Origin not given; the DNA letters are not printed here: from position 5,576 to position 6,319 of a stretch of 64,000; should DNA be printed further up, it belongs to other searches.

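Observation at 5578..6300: Orphan Rad52-family single-strand annealing protein next to tRNA-Leu, followed by a structured ~130-nt element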

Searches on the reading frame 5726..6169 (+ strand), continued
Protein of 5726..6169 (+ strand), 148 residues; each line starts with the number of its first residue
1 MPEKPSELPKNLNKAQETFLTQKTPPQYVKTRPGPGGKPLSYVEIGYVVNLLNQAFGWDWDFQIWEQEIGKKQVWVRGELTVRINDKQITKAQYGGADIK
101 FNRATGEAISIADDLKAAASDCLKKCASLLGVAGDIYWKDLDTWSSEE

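Call 41: find_encoding_contigs(protein=P0117, flank=6000, max_places=2)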
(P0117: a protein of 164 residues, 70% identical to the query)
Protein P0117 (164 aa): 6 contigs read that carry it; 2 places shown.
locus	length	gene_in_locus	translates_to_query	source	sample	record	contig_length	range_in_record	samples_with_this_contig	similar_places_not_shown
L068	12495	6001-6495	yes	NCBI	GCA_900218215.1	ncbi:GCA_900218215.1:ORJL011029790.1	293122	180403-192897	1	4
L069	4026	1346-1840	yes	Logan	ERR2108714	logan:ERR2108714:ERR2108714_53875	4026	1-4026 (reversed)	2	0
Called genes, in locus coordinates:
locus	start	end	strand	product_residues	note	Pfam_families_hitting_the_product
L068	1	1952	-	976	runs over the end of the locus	PF00005:ABC_tran (faint), PF02463:SMC_N (faint), PF03193:RsgA_GTPase (faint), PF13191:AAA_16 (faint), PF13401:AAA_22 (faint), PF13555:AAA_29 (faint), PF17760:UvrA_inter, PF17755:UvrA_DNA-bind, +3 more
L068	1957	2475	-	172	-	PF01909:NTP_transf_2 (faint)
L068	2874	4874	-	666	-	PF04851:ResIII, PF17757:UvrB_inter, PF27431:UvrB_3rd, PF00271:Helicase_C, PF12344:UvrB, PF02151:UVR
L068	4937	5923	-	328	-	-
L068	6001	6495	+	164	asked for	PF04098:Rad52_Rad22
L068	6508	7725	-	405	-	PF22148:Fervidolysin_NPro-like (weak), PF00082:Peptidase_S8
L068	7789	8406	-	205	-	-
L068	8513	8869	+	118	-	PF06305:LapA_dom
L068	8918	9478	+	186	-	-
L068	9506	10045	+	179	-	-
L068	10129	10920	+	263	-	-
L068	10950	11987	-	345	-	PF04203:Sortase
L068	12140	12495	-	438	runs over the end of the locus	-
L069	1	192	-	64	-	?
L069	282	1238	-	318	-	-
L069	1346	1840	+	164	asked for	PF04098:Rad52_Rad22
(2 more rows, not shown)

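Call 44: predict_structure(alignment_id=A1)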
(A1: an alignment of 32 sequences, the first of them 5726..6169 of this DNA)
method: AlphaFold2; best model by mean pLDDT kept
length: 148 residues; sequences in the alignment: 32
mean_pLDDT: 73.9   pTM: 0.63
mean pLDDT of the five models: 73.9, 73.4, 69.1, 64.3, 58.2
residues with pLDDT >= 90: 15; 70-90: 80; 50-70: 38; < 50: 15
segments of 3 or more residues with pLDDT < 50: 1-5, 141-148
pLDDT, mean of each block of 10 residues (from residue 1): 47 68 70 66 78 82 91 90 84 87 80 84 74 55 45
secondary structure, 60 per line:
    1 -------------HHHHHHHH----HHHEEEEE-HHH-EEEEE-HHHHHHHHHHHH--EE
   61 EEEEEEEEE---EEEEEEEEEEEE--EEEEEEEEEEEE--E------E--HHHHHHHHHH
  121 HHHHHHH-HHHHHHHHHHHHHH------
elements in order: H14-21 E29-33 E39-43 H45-56 E59-69 E73-84 E87-98 H111-127 H129-142
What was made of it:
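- On Rad52/Rad22 family (Pfam PF04098): The AF2 model (pLDDT 73.9) has elements E29-33, E39-43, H45-56, E59-69, E73-84, E87-98 and H111-127 (call 44).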

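Call 46: fold_search(model_id=the predicted structure, library=pdb)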
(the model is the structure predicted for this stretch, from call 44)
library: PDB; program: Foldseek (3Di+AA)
matches with E <= 10: 1435; with E <= 0.001: 7
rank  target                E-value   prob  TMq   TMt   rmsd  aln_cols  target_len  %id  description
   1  8bjm_B                1.4e-06  1.00  0.36  0.31  11.6       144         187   23  Human full length RAD52 undecamer. (released 2023-11-15)
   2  8bjm_A                1.5e-06  1.00  0.36  0.31  11.6       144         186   24  Human full length RAD52 undecamer. (released 2023-11-15)
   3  5jrb_A                2.3e-05  1.00  0.37  0.32  10.2       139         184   24  Rad52(1-212) K102A/K133A/E202A mutant (released 2016-08-10)
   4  8rjw_E                4.6e-05  1.00  0.33  0.30  10.2       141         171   22  Human RAD52 open ring - ssDNA complex (released 2024-04-24)
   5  8rjw_G                1.6e-04  1.00  0.29  0.32   7.7       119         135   22  Human RAD52 open ring - ssDNA complex (released 2024-04-24)
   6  5xs0_B                3.6e-04  1.00  0.33  0.29  10.0       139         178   23  Structure of a ssDNA bound to the outer DNA binding site of RAD52 (released 2018-04-25)
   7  8rj3_G                9.2e-04  0.99  0.32  0.38   7.0        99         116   22  Human RAD52 open ring conformation (released 2024-04-24)
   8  8rj3_H                1.6e-03  1.00  0.33  0.41   6.6        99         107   22  Human RAD52 open ring conformation (released 2024-04-24)
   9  8ril_A                2.0e-03  1.00  0.33  0.39   6.0        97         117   23  Human RAD52 closed ring conformation (released 2024-04-24)
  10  5npg_MODEL_1_A        4.5e-03  1.00  0.28  0.44   5.2        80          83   15  Solution structure of Drosophila melanogaster Loquacious dsRBD1 (released 2017-10-04)
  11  8rjw_H                5.0e-03  0.98  0.32  0.40   7.1       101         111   25  Human RAD52 open ring - ssDNA complex (released 2024-04-24)
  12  8dfv_K                6.4e-03  0.95  0.28  0.18  17.8        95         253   16  Structural Basis of MicroRNA Biogenesis by Dicer-1 and Its Partner Protein Loqs-PB - complex IIa (released 2022-11-16)
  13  6w40_B                6.4e-03  0.93  0.24  0.29  12.2       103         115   14  An enumerative algorithm for de novo design of proteins with diverse pocket structures (released 2020-04-08)
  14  2bng_B                1.4e-02  0.90  0.27  0.29  12.2       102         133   11  Structure of an M.tuberculosis LEH-like epoxide hydrolase (released 2005-08-03)
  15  2i9w                  1.5e-02  0.93  0.28  0.24  10.8        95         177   14  Crystal structure of a sec-c motif containing protein (psyc_2064) from psychrobacter arcticus at 1.75 A resolution (released 2006-09-19)
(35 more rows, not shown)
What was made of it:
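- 5726..6172 (+): Rad52-family ssDNA-binding/annealing protein, 148 aa. Foldseek top 9 hits are all human RAD52 (call 46).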

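Call 56: search_dna_similar(query=window:5726-6169:+, collection=phages, mode=protein, max_evalue=0.001, max_rows=25)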
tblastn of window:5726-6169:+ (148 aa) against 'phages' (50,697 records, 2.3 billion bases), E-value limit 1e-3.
Records with a match: 7; places in all: 7; records where one place covers at least 80% of the query: 7.
Best place of each record, by identity: <60% 7.
By first word of the organism name: Polaribacter 4; Bacillus 2; Moorella 1.
By host as written in the record: - 4; Bacillus cereus 1; Moorella thermoacetica DSM 103132 1; Bacillus australimaris sKR4M-27 1.
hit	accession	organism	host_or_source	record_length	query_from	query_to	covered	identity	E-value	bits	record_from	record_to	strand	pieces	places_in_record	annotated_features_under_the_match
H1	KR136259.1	Polaribacter phage P12002L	seawater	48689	1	137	93%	42.4%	1e-29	118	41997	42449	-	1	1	hypothetical protein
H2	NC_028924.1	Polaribacter phage P12002L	seawater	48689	1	137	93%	42.4%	1e-29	118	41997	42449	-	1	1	hypothetical protein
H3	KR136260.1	Polaribacter phage P12002S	seawater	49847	1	137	93%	42.4%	1e-29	118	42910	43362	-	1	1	hypothetical protein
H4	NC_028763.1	Polaribacter phage P12002S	seawater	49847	1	137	93%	42.4%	1e-29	118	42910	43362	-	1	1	hypothetical protein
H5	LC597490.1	Bacillus phage vB_BceM_WH1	Bacillus cereus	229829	15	148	91%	34.3%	2e-9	60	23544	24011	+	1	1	hypothetical protein_gp045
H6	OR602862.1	Moorella phage MTATph1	Moorella thermoacetica DSM 103132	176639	20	148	87%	31.2%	3e-8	57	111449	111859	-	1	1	hypothetical protein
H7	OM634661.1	Bacillus phage vB_BauM_KLEB27-3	Bacillus australimaris sKR4M-27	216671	19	139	82%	28.7%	2e-7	54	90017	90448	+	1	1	DNA repair protein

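Call 57: search_dna_similar(query=window:5726-6169:+, collection=plasmids, mode=protein, max_evalue=0.001, max_rows=25)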
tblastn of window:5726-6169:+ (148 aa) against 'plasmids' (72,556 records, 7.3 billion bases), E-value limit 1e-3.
Records with a match: 5; places in all: 5; records where one place covers at least 80% of the query: 1.
Best place of each record, by identity: <60% 5.
By first word of the organism name: Bacillus 4; Microvirga 1.
By predicted mobility (MOB-suite, as given by PLSDB): non-mobilizable 5.
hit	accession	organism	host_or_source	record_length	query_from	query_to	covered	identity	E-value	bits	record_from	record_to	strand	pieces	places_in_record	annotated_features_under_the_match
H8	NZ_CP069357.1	Microvirga sp. VF16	Vachellia farnesiana,Cell culture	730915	7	131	84%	28.5%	5e-4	46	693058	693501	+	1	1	Rad52/Rad22 family DNA repair protein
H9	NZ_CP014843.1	Bacillus licheniformis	single cell,Korean soybean paste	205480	45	139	64%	34.5%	7e-4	45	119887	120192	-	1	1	Rad52/Rad22 family DNA repair protein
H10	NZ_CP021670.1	Bacillus licheniformis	cell culture,food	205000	45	139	64%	34.5%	8e-4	45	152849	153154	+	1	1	Rad52/Rad22 family DNA repair protein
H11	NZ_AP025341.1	Bacillus paralicheniformis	-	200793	45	139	64%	34.5%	8e-4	45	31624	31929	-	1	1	Rad52/Rad22 family DNA repair protein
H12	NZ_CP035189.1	Bacillus licheniformis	cell culture,food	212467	45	139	64%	34.5%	8e-4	45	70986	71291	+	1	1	Rad52/Rad22 family DNA repair protein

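Call 64: search_protein_representatives(alignment_id=A1)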
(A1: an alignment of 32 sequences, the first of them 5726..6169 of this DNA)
Query: 32 sequences, 157 profile positions. Proteins with E-value up to 0.001 (for the whole library): 3067; up to 1e-10: 1471; up to 1e-30: 244. The best 150 are listed.
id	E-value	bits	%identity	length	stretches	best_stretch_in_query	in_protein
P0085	2.1e-82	290.7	-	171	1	4-155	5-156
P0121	3.2e-59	215.4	-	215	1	16-148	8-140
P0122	9.8e-56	204.1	-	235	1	17-146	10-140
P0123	1.7e-51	190.3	-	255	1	7-143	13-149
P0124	1.2e-50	187.6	-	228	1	14-148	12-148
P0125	2.0e-50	186.8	-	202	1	12-154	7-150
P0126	3.8e-50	185.9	-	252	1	5-153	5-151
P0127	1.1e-49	184.4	-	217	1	7-149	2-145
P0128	1.3e-49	184.2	-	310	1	11-149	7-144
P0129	6.2e-49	182.0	-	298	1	24-154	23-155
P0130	1.5e-48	180.7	-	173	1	7-148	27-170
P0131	1.8e-48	180.5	-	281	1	19-152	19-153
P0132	9.8e-48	178.1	-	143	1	14-145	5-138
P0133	1.7e-47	177.3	-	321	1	16-151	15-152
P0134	2.2e-47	176.9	-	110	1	56-153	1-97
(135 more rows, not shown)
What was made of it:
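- The clade collapses into a single 50%-identity cluster: 290 bits, with the next cluster at 215 bits (call 64).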

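Call 82: search_protein_families(library=padloc, proteins=[window:5726-6169:+], max_evalue=0.01)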
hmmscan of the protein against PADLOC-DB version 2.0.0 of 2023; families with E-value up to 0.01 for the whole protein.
window:5726-6169:+ (148 aa): 0 families

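Call 95: search_protein_families(library=pfam, proteins=[L065:2552-2767:+, L059:3169-3429:+, L059:3429-3800:+], max_evalue=0.1)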
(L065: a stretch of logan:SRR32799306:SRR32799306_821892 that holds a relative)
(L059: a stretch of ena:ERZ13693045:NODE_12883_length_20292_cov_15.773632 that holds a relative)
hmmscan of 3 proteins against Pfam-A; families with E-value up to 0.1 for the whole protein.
L065:2552-2767:+ (72 aa): 0 families

L059:3169-3429:+ (87 aa): 1 family
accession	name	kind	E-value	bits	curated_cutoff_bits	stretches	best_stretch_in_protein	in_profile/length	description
PF04014.23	MazE_antitoxin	-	8e-07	29.4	24.7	1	4-46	2-45/48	Antidote-toxin recognition MazE, bacterial antitoxin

L059:3429-3800:+ (124 aa): 1 family
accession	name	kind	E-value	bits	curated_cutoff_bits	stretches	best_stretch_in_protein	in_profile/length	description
PF01850.27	PIN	-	1e-06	29.8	23.6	1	1-123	1-117/120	PIN domain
